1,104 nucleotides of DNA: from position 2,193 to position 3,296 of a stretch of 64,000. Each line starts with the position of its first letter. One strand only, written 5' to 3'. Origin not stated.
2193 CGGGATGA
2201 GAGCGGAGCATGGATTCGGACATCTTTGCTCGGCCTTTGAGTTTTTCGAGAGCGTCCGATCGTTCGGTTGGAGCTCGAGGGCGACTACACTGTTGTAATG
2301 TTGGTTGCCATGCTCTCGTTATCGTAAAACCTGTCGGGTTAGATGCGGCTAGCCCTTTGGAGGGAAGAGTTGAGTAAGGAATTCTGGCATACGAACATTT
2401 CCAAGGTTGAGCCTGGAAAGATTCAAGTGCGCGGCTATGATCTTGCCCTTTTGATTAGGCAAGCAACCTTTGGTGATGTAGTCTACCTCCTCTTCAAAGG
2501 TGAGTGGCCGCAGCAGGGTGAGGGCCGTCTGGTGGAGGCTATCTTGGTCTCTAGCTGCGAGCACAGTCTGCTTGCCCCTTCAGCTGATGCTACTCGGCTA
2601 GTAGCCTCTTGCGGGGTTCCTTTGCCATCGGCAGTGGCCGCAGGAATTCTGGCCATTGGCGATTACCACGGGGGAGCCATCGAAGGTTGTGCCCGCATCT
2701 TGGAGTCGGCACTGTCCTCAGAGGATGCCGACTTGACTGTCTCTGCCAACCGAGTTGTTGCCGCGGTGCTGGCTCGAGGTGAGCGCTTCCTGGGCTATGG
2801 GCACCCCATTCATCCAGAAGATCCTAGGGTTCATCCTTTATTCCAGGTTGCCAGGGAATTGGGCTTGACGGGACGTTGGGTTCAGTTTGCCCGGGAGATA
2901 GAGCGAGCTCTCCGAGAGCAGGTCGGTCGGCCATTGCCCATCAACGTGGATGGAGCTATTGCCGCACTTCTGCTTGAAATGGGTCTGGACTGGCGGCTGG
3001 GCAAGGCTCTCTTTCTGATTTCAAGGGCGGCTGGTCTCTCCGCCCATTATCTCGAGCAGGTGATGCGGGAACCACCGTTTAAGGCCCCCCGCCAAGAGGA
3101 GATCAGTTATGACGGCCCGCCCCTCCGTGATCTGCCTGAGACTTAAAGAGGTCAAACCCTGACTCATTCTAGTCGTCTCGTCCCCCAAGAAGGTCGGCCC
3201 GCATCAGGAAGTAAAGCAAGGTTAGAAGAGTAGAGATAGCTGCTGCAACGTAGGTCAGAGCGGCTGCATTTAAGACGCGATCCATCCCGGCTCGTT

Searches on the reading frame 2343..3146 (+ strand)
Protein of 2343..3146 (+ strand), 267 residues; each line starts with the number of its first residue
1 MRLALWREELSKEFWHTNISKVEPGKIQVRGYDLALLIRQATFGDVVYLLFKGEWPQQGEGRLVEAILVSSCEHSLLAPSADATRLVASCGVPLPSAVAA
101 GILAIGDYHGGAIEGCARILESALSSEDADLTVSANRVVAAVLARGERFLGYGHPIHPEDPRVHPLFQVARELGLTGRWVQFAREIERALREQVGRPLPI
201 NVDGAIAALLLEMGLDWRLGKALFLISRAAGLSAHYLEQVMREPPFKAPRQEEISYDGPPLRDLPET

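Call 66: search_protein_families(library=pfam, proteins=[window:2343-3146:+], max_evalue=0.001)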
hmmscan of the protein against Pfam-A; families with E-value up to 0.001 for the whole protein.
window:2343-3146:+ (267 aa): 1 family
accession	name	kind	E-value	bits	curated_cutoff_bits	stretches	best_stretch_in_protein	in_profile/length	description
PF00285.26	Citrate_synt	-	4e-40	138.4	27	2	60-240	166-348/357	Citrate synthase, C-terminal domain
